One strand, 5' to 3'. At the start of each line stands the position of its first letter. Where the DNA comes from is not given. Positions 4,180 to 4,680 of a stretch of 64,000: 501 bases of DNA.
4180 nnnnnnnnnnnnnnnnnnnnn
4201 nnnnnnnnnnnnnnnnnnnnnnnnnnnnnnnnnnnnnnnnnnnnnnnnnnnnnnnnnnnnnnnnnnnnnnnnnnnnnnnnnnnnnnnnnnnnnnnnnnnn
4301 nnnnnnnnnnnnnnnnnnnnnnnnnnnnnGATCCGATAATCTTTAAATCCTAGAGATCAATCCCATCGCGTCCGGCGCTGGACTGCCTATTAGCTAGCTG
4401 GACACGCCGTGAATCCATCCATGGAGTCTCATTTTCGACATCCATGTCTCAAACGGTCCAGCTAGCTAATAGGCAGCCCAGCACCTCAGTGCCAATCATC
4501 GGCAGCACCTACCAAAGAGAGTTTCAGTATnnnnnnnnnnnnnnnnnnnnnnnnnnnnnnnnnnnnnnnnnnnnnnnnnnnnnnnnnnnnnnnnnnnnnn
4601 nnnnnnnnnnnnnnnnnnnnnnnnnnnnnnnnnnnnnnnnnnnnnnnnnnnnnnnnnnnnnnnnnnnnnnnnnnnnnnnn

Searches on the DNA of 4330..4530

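Call 13: search_rna_families(source=window, start=4330, end=4530, threshold=evalue, max_evalue=10, show_alignments=3)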
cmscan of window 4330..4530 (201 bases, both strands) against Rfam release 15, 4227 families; matches with E-value up to 10: 14.
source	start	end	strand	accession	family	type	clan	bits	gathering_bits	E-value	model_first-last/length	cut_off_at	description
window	4367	4492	-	RF01731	TwoAYGGAY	Cis-reg;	CL00106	36.3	43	0.00015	1-168/168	no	TwoAYGGAY RNA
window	4373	4488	-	RF04068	mir-3927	Gene; miRNA;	-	34.8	90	5.4e-05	1-85/85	no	mir-3927 microRNA precursor family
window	4374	4485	-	RF03976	MIR898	Gene; miRNA;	-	30.8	75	6.4e-05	14-141/154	no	MIR898 microRNA precursor family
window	4371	4488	-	RF03795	MIR6201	Gene; miRNA;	-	28.9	69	0.00012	1-109/109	no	MIR6201 microRNA precursor family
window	4386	4473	-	RF03275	mir-2542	Gene; miRNA;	-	23.4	60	0.0099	1-85/85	no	mir-2542 microRNA precursor family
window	4373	4484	-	RF03440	MIR4414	Gene; miRNA;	-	19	100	0.12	1-129/129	no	MIR4414 microRNA precursor family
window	4374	4485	-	RF02015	mir-1287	Gene; miRNA;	-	18.7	93.3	0.26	1-88/88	no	mir-1287 microRNA precursor family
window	4384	4473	-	RF03973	mir-5615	Gene; miRNA;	-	18.5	82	0.25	1-61/61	no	mir-5615 microRNA precursor family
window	4368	4487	-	RF00784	mir-486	Gene; miRNA;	-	16.6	69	0.21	1-68/68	no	mir-486 microRNA precursor family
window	4368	4459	+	RF02770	Ysr224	Gene; sRNA;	-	16.2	70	0.23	1-107/107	no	Yersinia sRNA 224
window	4484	4503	-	RF01275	sR22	Gene; snRNA; snoRNA; CD-box;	-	12.8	40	4.2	1-58/58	no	Small nucleolar RNA sR22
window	4492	4529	-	RF04063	MIR2629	Gene; miRNA;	-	12.4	60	2.4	1-66/66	no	MIR2629 microRNA precursor family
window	4476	4503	-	RF01308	sR58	Gene; snRNA; snoRNA; CD-box;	-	12.2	55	3.1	1-55/55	no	Small nucleolar RNA sR58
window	4500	4530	-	RF00223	IRES_Bip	Cis-reg; IRES;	-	7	40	2.4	228-263/263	5'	bip internal ribosome entry site (IRES)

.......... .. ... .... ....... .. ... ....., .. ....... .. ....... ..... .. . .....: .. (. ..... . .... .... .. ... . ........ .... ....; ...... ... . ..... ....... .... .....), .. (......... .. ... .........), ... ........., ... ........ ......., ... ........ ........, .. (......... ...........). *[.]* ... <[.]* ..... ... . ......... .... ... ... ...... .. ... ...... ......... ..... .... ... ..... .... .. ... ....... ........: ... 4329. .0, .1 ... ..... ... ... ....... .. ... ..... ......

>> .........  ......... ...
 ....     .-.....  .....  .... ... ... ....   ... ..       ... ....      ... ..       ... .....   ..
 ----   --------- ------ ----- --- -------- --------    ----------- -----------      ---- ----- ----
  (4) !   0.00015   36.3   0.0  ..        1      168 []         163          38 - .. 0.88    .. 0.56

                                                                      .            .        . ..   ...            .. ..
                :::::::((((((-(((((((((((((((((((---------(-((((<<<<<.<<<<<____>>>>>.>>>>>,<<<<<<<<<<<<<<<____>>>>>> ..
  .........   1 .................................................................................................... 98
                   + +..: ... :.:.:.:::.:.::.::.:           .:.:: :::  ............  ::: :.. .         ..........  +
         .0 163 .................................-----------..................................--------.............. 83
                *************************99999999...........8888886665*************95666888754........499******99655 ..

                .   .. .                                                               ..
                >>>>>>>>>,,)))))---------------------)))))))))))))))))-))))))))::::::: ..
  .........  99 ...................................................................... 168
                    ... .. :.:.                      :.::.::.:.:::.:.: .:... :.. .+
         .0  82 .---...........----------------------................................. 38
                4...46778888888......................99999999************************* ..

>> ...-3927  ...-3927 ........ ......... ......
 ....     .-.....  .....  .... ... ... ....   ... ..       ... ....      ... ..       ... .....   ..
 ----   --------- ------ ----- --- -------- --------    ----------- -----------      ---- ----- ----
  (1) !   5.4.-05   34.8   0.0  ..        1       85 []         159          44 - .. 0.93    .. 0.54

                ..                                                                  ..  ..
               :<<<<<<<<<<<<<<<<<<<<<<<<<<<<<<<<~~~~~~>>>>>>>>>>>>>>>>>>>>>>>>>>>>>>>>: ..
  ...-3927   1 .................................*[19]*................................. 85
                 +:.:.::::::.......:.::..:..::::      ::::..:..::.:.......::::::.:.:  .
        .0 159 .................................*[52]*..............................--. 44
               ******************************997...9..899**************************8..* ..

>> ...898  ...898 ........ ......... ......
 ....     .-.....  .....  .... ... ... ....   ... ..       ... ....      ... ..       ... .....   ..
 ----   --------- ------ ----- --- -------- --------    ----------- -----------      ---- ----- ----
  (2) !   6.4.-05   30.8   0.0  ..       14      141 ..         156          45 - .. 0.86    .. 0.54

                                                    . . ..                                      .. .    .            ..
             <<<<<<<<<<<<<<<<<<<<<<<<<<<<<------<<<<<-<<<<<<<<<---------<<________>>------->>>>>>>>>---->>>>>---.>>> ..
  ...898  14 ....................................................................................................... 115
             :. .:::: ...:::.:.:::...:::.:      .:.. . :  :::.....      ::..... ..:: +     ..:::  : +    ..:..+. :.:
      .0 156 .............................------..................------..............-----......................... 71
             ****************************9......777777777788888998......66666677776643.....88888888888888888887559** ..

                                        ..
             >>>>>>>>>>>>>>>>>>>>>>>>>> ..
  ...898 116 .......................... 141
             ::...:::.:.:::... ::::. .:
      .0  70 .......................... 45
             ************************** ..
